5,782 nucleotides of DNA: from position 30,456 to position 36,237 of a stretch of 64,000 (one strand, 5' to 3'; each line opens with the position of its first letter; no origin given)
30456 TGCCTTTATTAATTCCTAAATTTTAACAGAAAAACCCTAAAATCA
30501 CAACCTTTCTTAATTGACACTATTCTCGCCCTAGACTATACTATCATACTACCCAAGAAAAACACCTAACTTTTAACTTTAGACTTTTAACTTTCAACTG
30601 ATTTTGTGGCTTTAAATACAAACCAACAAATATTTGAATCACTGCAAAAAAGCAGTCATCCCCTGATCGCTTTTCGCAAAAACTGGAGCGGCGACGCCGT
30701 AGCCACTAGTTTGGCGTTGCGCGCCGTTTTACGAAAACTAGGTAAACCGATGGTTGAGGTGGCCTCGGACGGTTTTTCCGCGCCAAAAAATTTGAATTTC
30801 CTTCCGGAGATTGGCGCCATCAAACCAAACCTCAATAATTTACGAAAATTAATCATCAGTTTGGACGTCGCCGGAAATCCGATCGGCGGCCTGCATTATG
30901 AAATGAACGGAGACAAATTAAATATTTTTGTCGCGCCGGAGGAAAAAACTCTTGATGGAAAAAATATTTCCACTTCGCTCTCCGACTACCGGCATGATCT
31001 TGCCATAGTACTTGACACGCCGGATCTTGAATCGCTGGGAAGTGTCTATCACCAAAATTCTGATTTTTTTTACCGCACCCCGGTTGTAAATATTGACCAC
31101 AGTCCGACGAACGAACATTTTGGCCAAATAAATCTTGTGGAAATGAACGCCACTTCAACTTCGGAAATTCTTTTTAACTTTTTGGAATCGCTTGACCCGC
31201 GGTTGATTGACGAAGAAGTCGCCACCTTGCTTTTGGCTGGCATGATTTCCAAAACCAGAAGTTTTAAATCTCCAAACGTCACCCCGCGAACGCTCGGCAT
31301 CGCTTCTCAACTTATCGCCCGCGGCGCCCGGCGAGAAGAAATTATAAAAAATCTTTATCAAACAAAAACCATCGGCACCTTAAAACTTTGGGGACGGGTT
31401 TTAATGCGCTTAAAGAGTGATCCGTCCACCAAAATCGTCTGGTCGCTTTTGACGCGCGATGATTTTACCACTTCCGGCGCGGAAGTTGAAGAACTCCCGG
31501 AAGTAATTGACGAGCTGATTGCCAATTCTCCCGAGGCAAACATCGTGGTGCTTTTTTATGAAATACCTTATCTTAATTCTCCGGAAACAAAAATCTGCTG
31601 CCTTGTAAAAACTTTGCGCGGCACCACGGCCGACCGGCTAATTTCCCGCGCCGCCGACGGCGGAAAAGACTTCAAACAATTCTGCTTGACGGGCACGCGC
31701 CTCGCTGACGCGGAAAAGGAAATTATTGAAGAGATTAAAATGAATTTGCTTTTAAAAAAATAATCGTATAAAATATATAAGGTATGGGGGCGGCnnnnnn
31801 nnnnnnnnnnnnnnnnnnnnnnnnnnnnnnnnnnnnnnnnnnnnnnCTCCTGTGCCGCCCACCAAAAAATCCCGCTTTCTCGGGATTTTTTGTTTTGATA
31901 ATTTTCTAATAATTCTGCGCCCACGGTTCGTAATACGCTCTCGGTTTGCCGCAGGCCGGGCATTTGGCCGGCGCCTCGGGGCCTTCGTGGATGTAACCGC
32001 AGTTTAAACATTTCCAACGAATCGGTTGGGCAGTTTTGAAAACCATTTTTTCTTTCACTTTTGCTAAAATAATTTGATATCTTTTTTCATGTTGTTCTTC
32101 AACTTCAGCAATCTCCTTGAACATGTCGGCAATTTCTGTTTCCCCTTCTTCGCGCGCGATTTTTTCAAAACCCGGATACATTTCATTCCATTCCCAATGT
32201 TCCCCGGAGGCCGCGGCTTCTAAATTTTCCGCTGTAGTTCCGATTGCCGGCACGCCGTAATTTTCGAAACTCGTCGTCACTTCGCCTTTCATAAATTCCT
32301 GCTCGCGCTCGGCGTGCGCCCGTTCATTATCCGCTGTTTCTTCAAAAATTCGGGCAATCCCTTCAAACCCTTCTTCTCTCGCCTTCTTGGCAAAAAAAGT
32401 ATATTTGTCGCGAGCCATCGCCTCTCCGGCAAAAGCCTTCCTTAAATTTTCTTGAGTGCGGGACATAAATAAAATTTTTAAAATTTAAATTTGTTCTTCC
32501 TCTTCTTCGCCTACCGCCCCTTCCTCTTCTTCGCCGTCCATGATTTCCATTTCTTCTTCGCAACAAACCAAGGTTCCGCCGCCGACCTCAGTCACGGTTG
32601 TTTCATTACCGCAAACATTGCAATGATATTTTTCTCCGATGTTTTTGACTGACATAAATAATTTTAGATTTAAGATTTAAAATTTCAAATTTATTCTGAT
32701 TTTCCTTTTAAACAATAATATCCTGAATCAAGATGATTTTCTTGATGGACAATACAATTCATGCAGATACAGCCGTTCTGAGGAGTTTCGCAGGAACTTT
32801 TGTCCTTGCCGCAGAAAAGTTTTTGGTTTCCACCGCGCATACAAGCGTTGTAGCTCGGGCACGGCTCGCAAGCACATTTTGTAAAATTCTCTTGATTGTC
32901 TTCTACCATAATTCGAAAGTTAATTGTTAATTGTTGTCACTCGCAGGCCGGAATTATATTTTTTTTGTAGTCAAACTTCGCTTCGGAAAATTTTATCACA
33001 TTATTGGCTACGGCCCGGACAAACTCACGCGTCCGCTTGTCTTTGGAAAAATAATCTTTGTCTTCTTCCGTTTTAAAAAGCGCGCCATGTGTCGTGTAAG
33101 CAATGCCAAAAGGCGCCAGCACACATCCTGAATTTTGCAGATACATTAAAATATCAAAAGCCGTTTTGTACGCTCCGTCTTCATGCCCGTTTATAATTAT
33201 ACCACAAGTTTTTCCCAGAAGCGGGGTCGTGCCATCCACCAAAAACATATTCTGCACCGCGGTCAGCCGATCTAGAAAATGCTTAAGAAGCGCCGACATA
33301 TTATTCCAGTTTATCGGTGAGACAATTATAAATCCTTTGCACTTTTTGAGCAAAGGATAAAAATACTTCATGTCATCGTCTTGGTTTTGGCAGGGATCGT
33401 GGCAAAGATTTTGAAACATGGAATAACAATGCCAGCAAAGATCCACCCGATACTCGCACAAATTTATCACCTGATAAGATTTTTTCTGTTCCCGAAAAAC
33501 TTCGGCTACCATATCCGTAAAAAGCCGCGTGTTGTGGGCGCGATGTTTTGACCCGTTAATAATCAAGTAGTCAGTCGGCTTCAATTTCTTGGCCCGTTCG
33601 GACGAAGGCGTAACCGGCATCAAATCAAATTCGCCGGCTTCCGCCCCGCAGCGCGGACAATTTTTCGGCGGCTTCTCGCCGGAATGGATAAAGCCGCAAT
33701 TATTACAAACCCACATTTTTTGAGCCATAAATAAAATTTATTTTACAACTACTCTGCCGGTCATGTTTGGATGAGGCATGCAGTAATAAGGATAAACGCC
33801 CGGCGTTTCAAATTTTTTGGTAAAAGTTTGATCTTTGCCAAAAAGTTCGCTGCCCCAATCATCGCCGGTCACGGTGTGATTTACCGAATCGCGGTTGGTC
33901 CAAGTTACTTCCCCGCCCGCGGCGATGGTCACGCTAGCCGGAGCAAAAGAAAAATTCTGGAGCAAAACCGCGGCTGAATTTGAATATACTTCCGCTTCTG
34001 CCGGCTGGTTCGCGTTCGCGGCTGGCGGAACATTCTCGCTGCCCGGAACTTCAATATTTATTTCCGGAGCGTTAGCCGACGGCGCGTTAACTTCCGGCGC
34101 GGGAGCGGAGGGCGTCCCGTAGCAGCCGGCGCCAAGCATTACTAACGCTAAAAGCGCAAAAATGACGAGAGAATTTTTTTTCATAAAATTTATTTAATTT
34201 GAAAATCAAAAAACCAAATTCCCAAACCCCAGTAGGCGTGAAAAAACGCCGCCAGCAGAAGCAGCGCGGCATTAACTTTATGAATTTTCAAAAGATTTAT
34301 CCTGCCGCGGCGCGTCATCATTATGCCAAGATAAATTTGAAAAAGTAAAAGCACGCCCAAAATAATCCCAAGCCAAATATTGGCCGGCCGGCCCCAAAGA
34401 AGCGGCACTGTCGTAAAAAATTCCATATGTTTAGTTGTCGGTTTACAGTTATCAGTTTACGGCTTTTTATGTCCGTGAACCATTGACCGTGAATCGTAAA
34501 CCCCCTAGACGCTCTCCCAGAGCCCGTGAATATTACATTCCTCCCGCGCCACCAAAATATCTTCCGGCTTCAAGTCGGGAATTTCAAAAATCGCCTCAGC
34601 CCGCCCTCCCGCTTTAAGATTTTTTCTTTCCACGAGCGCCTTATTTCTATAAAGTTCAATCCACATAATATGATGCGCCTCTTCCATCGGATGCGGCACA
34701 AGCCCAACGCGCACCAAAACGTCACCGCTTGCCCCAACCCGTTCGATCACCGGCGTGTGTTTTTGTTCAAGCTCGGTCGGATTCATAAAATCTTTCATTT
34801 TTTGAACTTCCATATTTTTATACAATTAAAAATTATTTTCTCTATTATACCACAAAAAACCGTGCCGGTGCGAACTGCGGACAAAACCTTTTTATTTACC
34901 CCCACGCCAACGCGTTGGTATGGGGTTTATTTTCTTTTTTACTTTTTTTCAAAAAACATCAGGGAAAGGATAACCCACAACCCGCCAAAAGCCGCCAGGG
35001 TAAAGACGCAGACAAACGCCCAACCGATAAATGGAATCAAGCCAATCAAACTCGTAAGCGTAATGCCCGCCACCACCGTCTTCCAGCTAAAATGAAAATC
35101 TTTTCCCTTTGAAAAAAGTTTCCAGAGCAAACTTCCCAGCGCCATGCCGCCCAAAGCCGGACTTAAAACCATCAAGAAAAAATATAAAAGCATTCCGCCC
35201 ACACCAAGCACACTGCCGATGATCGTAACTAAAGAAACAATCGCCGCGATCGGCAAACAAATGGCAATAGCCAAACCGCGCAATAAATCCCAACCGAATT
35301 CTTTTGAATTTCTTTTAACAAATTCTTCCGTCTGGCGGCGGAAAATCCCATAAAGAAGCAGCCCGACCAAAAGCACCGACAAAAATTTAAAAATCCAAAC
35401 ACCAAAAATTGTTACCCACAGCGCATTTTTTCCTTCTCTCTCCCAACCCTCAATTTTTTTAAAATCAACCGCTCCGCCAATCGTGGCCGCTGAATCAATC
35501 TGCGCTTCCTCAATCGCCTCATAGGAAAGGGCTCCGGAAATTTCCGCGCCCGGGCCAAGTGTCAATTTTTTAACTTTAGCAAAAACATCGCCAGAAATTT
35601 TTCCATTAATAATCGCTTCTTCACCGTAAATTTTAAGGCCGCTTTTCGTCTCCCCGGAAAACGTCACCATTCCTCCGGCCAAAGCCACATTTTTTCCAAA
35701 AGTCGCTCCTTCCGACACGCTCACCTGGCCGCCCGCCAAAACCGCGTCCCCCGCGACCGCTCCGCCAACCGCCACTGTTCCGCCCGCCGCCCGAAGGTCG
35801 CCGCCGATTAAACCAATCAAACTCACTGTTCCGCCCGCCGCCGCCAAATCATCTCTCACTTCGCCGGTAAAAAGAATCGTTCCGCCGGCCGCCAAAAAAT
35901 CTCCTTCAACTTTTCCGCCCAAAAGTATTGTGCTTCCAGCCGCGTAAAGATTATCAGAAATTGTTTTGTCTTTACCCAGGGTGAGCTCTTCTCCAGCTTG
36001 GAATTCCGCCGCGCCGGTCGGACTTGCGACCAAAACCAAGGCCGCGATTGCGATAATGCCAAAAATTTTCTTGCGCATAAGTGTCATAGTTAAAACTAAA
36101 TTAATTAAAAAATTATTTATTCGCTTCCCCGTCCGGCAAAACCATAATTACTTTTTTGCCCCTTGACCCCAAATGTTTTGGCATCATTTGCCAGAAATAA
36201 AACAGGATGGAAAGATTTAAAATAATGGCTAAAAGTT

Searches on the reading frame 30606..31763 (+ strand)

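Call 74: search_protein_families(library=pfam, proteins=[window:30606-31763:+], max_evalue=0.00001)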
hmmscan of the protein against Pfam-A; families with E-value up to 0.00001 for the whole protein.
window:30606-31763:+ (385 aa): 1 family
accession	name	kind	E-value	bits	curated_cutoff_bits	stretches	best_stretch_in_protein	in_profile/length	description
PF01368.27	DHH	-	2.4e-07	31.5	28.1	1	27-213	10-125/125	DHH family, N-terminal domain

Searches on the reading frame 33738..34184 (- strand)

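Call 75: search_protein_families(library=pfam, proteins=[window:33738-34184:-], max_evalue=0.00001)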
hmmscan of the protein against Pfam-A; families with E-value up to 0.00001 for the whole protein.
window:33738-34184:- (148 aa): 2 families
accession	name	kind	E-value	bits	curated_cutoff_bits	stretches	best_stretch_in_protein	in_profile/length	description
PF00127.26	Copper-bind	-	2.6e-10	41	21.2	1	76-148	10-99/99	Copper binding proteins, plastocyanin/azurin family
PF13473.12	Cupredoxin_1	-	4.9e-06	26.9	27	1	68-147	20-104/104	Cupredoxin-like domain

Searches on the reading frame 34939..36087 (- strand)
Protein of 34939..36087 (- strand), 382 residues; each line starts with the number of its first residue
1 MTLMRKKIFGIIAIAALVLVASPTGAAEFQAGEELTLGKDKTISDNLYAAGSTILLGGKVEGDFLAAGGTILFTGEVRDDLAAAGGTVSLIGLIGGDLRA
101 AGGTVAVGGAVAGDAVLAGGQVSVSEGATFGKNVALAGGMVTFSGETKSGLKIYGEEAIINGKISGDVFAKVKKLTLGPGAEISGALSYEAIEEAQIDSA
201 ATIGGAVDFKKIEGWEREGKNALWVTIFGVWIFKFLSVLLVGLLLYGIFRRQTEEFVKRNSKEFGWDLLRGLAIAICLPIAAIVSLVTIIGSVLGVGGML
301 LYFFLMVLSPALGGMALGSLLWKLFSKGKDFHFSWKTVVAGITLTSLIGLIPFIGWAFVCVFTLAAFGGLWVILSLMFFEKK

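Call 3: search_protein_families(library=pfam, proteins=[window:34939-36087:-], max_evalue=0.1)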
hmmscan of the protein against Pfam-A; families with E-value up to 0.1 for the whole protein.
window:34939-36087:- (382 aa): 2 families
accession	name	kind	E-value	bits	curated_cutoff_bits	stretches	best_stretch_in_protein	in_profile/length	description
PF04519.19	Bactofilin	-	0.00023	21.8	27.9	1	152-205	46-95/98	Polymer-forming cytoskeletal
PF05961.16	Chordopox_A13L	-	0.045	14.4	24.1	0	235-260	9-34/69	Chordopoxvirus A13L protein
